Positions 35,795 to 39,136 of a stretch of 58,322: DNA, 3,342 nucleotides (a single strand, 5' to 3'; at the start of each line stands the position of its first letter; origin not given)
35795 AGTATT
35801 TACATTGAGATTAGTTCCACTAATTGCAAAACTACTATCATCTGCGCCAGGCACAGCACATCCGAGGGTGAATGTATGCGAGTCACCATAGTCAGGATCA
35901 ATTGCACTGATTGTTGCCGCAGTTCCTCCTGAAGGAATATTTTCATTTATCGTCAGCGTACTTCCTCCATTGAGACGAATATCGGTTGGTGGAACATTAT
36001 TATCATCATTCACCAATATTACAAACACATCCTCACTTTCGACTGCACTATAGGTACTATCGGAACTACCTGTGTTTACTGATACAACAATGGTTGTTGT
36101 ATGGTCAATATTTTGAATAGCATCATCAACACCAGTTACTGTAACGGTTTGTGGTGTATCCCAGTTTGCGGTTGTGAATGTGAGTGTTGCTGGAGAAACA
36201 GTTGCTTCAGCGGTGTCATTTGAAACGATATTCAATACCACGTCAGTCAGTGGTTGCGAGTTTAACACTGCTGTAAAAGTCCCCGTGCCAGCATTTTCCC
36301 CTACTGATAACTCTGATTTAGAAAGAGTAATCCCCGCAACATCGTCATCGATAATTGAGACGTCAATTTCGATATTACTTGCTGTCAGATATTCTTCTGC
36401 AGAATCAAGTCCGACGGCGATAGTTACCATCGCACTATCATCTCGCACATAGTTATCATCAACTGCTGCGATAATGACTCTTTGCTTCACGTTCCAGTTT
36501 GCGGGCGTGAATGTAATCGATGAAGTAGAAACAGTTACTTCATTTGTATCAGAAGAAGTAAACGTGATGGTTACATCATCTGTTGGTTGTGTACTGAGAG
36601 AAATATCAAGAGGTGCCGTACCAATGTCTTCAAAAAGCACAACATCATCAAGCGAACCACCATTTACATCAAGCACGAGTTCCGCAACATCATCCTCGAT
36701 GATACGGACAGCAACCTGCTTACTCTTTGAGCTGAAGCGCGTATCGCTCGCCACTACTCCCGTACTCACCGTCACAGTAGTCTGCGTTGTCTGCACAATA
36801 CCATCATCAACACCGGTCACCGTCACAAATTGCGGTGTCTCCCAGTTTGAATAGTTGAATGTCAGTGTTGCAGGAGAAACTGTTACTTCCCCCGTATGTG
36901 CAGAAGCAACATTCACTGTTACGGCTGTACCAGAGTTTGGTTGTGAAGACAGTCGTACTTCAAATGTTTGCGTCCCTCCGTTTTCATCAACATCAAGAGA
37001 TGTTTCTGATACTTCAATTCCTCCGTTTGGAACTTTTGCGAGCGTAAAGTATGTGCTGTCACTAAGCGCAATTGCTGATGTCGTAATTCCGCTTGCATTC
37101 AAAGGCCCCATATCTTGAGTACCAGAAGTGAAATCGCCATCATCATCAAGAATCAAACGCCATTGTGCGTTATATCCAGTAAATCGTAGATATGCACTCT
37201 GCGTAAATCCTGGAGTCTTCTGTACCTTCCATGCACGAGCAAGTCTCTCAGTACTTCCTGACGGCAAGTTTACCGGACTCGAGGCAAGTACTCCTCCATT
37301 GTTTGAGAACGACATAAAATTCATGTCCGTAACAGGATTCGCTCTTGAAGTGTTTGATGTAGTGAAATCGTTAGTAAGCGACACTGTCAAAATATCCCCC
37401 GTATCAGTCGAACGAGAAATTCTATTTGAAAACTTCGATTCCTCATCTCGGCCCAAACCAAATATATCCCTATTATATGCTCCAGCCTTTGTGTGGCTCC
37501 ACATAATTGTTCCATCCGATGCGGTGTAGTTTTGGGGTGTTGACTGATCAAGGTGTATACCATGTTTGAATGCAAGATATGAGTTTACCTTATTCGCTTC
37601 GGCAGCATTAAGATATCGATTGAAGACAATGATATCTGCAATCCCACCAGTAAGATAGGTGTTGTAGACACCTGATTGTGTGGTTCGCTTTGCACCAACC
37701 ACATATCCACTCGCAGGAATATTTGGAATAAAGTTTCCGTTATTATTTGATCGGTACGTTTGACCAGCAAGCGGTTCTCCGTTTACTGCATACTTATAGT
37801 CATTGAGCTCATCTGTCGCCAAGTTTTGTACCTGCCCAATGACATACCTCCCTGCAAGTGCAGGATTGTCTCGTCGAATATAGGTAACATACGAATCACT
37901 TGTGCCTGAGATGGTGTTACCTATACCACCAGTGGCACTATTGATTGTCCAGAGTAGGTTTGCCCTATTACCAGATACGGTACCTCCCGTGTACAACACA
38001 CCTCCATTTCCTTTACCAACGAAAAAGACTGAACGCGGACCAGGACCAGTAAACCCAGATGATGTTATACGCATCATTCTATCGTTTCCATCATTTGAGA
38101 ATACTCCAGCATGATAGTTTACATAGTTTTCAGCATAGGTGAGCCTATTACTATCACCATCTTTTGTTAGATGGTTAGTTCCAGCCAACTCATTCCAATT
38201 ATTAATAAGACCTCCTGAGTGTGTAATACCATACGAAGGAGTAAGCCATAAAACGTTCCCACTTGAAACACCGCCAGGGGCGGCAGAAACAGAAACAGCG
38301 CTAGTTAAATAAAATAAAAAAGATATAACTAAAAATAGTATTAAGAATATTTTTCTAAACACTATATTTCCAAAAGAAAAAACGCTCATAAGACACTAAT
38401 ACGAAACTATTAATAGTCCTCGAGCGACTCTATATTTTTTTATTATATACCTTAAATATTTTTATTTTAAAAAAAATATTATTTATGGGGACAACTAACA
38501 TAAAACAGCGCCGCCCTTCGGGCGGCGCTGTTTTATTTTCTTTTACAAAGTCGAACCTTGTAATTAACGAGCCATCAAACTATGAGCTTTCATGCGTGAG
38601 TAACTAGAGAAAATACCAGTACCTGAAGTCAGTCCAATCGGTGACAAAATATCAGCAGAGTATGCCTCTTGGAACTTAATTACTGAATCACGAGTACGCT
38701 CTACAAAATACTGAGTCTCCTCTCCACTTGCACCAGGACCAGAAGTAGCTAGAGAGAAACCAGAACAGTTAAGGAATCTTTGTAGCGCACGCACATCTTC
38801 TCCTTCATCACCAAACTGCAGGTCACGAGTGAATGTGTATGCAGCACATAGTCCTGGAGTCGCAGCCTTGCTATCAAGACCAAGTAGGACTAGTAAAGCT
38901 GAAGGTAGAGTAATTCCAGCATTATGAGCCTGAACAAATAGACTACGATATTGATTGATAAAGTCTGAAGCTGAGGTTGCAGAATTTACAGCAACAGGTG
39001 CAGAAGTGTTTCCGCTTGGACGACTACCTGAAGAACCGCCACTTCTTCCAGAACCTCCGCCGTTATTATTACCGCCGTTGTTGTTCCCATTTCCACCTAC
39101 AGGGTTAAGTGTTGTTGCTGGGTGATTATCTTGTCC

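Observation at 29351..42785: Duplicated 'Crp-family regulator + giant peptidoglycan-tethered binding protein' island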

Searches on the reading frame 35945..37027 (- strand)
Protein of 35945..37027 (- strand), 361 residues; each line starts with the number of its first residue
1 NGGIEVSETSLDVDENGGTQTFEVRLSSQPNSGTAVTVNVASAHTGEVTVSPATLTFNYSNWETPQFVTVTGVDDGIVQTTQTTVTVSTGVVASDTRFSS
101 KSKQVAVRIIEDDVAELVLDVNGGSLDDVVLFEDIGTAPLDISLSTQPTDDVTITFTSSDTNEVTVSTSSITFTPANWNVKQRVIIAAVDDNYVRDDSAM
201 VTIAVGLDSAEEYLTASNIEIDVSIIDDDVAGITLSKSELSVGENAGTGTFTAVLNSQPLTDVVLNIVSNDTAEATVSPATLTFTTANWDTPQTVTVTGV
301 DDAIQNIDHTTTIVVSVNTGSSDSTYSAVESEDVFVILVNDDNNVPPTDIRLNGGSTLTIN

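Call 45: search_protein_families(library=pfam, proteins=[window:35945-37027:-], max_evalue=1)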
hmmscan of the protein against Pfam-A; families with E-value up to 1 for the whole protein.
seq(361 aa): 2 families
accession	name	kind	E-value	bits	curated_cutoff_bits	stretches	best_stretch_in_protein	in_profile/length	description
PF17766.7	fn3_6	-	4.4e-05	24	26.4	0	264-304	36-76/99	Fibronectin type-III domain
PF16902.11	FokI_D3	-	0.05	13.9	29.2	1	190-233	7-57/69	FokI, D3 domain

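Call 61: search_solved_structures(query=window:35996-37027:-, max_evalue=1)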
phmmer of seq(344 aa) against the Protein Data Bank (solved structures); distinct sequences matched with E-value up to 1: 0.

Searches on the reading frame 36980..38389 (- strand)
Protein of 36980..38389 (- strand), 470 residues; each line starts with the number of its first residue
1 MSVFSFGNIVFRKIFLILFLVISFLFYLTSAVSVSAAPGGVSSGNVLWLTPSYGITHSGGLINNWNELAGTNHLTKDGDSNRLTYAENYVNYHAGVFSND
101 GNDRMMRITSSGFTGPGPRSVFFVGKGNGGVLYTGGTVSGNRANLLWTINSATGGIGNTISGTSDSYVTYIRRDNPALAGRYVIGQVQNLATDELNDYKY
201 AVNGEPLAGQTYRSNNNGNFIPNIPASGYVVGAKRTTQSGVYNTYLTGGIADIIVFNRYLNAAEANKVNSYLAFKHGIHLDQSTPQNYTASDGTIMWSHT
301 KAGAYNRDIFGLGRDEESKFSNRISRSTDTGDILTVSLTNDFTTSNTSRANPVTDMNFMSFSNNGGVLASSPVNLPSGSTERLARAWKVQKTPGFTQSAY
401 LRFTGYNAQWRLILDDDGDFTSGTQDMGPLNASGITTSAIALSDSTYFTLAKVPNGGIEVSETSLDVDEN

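Call 45: search_protein_families(library=pfam, proteins=[window:36980-38389:-], max_evalue=1)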
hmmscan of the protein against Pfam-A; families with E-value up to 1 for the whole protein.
seq(470 aa): 1 family
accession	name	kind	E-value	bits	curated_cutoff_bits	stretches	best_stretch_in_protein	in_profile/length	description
PF03527.20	RHS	-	0.34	11.2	27.9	1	278-298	4-25/38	RHS protein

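Call 60: search_solved_structures(query=window:37028-38281:-, max_evalue=1)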
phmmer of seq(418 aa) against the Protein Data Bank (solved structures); distinct sequences matched with E-value up to 1: 0.

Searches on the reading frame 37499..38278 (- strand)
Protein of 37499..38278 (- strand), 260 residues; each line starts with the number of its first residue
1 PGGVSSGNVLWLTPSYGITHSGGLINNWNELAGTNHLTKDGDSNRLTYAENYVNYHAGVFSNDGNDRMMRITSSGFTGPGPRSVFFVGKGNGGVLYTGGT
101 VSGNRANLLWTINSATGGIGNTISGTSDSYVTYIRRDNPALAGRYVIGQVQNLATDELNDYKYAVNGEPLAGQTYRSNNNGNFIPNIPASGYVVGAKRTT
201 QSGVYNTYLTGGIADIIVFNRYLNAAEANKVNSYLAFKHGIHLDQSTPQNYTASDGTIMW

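Call 82: predict_structure(protein=window:37499-38278:-)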
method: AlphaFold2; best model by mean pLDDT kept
length: 260 residues; sequences in the alignment: 1
mean_pLDDT: 31.2   pTM: 0.18
mean pLDDT of the five models: 31.2, 29.8, 26.6, 26.3, 24.1
residues with pLDDT >= 90: 0; 70-90: 0; 50-70: 0; < 50: 260
segments of 3 or more residues with pLDDT < 50: 1-260
pLDDT, mean of each block of 10 residues (from residue 1): 26 26 32 37 36 32 34 32 34 32 27 26 25 29 30 31 37 33 35 33 27 24 32 31 35 32
secondary structure, 60 per line:
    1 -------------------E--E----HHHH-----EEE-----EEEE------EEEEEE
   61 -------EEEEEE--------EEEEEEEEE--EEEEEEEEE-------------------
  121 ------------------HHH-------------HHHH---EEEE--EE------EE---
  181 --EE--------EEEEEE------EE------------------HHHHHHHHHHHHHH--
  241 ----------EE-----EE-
elements in order: H28-31 E37-39 E45-48 E55-60 E68-73 E82-90 E93-101 H155-158 E162-165 E193-198 H225-238
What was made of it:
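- On LamG and Calx-beta (P2), FN3 (P3): The AlphaFold model failed (call 82).
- Checked: A single-sequence AlphaFold model of the P2 N-terminal region failed (pLDDT 31, call 82).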

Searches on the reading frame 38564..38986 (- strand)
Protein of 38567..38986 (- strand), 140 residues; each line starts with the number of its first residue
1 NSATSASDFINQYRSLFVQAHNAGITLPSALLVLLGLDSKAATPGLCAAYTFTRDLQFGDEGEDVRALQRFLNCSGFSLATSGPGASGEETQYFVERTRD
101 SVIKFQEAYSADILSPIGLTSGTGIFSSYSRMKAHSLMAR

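Call 62: find_homologous_proteins(query=window:38567-38986:-, max_evalue=0.00001)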
Query seq(140 aa) (140 aa): 3 proteins with E <= 0.00001 among 56 candidates.
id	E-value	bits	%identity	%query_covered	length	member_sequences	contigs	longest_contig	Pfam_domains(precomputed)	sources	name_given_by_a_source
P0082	1.1e-39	153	65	81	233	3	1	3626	PF01471.24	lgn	-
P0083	8.5e-34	134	63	75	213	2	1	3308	-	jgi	jgi:hypothetical protein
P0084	2.2e-12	65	46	62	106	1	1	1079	PF01471.24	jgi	jgi:peptidoglycan hydrolase-like protein with peptidoglycan-binding domain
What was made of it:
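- Tried and rejected: The word-indexed search with the P3 tail returned only 3 proteins (call 62).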

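Call 71: search_protein_representatives(protein=window:38564-38983:-)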
Query: 139 residues. Proteins with E-value up to 0.001 (for the whole library): 9374; up to 1e-10: 3460; up to 1e-30: 58. The best 150 are listed.
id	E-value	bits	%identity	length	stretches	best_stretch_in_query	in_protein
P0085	1.8e-82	289.8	100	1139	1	1-139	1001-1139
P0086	3.8e-68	243.5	84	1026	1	3-138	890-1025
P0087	1.4e-60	219.0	51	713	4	45-108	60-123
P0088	4.0e-56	204.7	44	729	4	49-132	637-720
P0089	1.5e-51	189.9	51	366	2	46-137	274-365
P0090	1.4e-50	186.7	65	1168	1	3-138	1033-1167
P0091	3.6e-46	172.5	51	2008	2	41-134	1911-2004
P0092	3.4e-45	169.4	46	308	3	46-134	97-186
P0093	6.8e-43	161.9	47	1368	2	42-138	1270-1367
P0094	1.2e-42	161.1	45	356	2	28-130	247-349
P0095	2.2e-42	160.3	60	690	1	3-138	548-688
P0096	1.2e-41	157.9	42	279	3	33-119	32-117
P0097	1.6e-41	157.5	48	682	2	48-137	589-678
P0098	5.0e-41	155.9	50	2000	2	46-130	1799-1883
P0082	3.4e-40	153.2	73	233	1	42-138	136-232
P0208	3.9e-26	107.8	52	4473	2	48-108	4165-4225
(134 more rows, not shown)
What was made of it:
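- Closest known: Non-covalently wall-bound surface proteins with C-terminal PG-binding modules. Different: Close relatives of the same tail sit on proteins of up to 4473 aa (call 71).
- Checked: P3 is 1150 aa as the longest ORF, but a public gene call makes it 1139 aa from Met12 (call 71), and the promoter geometry agrees with that start.
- The public gene call starts P3 at Met12 (call 71), as the promoter geometry predicts.
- Tried and rejected: The exhaustive search was needed (call 71).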
